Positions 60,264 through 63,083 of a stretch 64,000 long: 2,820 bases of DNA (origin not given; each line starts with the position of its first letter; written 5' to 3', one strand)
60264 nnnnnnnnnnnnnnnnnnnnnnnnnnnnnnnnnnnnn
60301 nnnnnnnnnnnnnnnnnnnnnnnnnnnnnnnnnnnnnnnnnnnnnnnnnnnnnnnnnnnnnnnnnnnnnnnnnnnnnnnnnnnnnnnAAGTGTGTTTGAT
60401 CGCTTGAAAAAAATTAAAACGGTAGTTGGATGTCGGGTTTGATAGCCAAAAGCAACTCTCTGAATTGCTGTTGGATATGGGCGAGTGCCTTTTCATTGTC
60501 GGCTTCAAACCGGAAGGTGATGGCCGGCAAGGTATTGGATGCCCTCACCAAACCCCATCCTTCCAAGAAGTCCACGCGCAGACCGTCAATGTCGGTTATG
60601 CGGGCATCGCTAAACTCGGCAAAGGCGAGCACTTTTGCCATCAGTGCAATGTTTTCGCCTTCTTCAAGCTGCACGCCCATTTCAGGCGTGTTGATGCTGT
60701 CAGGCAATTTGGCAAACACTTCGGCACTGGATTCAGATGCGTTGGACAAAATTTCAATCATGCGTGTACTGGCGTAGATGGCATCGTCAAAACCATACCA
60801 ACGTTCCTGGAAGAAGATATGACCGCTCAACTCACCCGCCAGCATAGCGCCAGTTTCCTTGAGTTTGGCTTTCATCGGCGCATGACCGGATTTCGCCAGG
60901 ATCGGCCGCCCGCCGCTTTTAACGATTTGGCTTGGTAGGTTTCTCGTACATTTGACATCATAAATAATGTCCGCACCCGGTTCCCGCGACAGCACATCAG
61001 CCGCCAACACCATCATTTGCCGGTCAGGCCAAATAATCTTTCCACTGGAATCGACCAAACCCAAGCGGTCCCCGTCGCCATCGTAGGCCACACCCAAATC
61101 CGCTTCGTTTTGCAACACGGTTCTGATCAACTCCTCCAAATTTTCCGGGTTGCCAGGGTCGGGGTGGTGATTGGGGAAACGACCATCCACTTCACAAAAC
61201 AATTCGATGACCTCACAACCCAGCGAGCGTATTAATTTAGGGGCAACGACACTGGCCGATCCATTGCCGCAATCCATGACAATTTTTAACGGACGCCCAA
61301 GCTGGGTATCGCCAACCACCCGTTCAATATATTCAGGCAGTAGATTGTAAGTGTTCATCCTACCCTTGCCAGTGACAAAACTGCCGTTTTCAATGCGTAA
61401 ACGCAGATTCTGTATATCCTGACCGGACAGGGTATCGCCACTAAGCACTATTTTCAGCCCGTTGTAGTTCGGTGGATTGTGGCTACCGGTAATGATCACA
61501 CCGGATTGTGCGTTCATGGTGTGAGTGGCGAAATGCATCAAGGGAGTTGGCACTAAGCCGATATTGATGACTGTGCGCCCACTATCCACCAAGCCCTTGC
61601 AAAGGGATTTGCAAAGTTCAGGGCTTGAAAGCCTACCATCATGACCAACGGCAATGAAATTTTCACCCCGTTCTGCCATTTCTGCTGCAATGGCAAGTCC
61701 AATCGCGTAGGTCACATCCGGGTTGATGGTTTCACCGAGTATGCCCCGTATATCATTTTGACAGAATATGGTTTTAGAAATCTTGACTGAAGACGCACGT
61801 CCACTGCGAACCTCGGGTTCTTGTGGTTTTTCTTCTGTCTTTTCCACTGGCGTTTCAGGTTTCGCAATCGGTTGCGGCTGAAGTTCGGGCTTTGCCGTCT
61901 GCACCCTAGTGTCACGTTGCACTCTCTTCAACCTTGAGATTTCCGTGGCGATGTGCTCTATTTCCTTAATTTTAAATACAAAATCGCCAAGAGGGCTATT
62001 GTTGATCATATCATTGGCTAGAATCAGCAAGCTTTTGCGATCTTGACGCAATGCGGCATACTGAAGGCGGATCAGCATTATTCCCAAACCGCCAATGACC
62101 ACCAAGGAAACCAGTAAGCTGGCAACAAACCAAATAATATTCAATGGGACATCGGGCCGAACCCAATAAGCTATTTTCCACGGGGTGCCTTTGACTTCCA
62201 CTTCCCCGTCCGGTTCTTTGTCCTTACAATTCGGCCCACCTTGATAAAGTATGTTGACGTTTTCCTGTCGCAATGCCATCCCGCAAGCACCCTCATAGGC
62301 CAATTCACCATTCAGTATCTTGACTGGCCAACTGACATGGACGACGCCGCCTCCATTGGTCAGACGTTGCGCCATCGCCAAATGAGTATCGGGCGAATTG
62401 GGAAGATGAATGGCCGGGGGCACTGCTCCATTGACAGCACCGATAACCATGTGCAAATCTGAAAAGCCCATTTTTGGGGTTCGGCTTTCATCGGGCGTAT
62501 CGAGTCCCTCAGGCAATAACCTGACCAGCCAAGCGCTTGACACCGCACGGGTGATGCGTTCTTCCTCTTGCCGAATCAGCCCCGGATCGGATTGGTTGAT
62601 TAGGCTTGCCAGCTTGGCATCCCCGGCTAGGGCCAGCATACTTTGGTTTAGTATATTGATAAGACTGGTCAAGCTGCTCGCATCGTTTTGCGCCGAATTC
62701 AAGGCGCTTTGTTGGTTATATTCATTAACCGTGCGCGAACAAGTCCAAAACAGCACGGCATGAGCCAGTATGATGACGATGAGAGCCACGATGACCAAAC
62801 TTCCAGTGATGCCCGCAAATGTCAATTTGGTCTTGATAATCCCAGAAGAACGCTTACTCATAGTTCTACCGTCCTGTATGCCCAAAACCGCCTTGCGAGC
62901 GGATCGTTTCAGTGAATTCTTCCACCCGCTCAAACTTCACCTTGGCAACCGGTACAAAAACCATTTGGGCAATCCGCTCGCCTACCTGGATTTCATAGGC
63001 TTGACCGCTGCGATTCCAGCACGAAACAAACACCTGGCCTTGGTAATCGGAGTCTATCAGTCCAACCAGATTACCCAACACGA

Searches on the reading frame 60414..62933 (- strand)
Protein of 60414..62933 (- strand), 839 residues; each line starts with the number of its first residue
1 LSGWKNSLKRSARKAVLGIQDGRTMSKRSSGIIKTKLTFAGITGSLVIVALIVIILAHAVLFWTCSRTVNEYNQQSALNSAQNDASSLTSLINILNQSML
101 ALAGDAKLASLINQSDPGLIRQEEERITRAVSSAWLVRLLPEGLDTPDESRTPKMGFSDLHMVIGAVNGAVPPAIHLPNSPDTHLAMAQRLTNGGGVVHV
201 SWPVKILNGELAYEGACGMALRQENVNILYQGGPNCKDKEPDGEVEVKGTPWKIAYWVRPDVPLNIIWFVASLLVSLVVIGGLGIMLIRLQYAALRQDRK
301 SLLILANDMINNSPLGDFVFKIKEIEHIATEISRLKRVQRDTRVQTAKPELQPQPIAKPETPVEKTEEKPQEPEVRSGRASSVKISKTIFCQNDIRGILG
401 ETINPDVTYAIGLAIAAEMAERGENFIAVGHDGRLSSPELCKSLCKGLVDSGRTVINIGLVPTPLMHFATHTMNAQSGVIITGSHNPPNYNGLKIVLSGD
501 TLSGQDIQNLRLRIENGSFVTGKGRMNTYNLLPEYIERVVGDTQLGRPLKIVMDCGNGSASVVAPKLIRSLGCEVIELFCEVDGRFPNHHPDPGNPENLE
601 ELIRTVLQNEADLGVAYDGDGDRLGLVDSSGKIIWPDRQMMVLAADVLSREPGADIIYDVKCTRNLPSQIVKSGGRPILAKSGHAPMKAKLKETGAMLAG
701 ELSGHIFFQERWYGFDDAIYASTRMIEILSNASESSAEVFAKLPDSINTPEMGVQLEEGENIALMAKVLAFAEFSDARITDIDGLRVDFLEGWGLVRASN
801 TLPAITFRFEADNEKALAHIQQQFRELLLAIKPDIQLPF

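Call 31: search_protein_families(library=pfam, proteins=[window:60414-62933:-], max_evalue=0.00001)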
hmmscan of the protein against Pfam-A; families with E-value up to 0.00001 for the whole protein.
window:60414-62933:- (839 aa): 4 families
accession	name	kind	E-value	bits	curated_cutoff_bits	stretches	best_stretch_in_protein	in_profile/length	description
PF02878.22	PGM_PMM_I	-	5.5e-35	120.5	22.5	1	389-518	3-135/138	Phosphoglucomutase/phosphomannomutase, alpha/beta/alpha domain I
PF02879.22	PGM_PMM_II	-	3.2e-27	95.5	29.3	1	534-631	2-103/103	Phosphoglucomutase/phosphomannomutase, alpha/beta/alpha domain II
PF02880.22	PGM_PMM_III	-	1.6e-16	60.9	20.7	1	636-744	2-112/115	Phosphoglucomutase/phosphomannomutase, alpha/beta/alpha domain III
PF00408.26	PGM_PMM_IV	-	1.2e-10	41.8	23.1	1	754-826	4-67/68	Phosphoglucomutase/phosphomannomutase, C-terminal domain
